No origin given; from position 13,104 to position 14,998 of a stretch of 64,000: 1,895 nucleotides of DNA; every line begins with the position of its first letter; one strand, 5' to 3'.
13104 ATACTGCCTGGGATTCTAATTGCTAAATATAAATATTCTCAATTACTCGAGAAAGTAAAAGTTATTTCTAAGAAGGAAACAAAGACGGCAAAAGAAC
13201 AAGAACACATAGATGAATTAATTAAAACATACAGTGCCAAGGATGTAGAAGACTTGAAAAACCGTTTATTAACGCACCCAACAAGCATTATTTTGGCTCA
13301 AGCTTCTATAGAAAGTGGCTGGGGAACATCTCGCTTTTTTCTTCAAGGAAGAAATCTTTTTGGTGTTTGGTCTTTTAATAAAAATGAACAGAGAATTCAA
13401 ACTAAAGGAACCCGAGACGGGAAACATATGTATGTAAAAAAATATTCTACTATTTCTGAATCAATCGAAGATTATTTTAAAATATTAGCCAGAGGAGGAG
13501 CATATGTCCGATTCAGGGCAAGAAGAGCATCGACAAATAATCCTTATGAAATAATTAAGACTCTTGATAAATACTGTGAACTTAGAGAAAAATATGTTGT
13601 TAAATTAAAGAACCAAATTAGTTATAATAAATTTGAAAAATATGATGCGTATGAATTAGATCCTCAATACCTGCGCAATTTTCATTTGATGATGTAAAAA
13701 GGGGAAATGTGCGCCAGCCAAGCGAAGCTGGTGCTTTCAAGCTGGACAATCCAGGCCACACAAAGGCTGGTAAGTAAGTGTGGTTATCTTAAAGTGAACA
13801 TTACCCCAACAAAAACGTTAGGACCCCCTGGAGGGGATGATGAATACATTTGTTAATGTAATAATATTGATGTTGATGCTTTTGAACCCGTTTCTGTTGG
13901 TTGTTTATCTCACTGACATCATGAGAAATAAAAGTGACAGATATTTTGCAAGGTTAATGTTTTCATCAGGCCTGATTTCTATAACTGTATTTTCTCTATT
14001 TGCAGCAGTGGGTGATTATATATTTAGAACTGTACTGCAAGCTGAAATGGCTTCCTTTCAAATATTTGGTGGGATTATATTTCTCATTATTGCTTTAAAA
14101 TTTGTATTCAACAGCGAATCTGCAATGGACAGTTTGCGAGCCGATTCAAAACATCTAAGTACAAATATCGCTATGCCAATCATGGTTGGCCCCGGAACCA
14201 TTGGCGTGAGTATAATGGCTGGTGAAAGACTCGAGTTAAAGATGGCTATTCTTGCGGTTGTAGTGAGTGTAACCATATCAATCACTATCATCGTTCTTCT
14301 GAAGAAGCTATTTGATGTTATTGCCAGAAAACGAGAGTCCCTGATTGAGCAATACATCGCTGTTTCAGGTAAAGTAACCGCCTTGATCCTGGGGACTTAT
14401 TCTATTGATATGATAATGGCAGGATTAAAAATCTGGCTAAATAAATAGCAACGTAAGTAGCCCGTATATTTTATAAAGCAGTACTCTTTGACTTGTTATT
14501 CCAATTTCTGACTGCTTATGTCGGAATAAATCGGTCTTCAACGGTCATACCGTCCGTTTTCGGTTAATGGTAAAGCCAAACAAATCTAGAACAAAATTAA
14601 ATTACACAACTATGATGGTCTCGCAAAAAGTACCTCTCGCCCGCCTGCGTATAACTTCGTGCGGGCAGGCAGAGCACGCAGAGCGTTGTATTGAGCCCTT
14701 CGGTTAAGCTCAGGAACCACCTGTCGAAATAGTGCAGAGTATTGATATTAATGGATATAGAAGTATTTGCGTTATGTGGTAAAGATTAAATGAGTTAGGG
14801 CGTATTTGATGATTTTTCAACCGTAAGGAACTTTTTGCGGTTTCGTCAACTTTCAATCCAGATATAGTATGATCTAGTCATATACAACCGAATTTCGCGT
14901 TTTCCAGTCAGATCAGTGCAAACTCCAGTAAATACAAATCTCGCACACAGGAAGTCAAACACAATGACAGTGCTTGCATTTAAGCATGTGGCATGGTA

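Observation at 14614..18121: Two near-identical copies of a MITE-like element with terminal inverted repeats, differing by a 55-bp internal indel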

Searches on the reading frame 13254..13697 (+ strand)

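Call 17: search_protein_families(library=pfam, proteins=[window:13254-13697:+])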
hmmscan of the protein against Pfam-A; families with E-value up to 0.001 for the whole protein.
window:13254-13697:+ (147 aa): 1 family
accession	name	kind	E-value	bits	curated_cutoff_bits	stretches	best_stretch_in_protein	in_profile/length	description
PF01832.25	Glucosaminidase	-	1e-15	58.9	30.2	1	8-125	13-121/123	Mannosyl-glycoprotein endo-beta-N-acetylglucosaminidase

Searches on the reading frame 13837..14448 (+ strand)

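Call 17: search_protein_families(library=pfam, proteins=[window:13837-14448:+])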
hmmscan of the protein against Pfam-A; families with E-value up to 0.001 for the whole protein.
window:13837-14448:+ (203 aa): 1 family
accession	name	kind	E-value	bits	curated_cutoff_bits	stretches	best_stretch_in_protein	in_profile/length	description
PF01914.23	MarC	-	1e-17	64.7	23.9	1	2-200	1-202/203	MarC family integral membrane protein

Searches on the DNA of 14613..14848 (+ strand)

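Call 67: search_dna_similar(query=window:14613-14848:+, collection=plasmids, mode=distant, max_evalue=1, max_rows=15)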
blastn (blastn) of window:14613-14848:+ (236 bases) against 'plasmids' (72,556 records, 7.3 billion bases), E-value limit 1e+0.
Records with a match: 1; places in all: 1; records where one place covers at least 80% of the query: 0.
Best place of each record, by identity: 90-95% 1.
By first word of the organism name: Rhizobium 1.
By predicted mobility (MOB-suite, as given by PLSDB): conjugative 1.
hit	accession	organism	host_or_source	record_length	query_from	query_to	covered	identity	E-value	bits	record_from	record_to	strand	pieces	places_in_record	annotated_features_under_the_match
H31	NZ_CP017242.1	Rhizobium etli 8C-3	Phaseolus vulgaris,cell culture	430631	26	52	11%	92.6%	7e-1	41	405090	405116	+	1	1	traG: Ti-type conjugative transfer system protein TraG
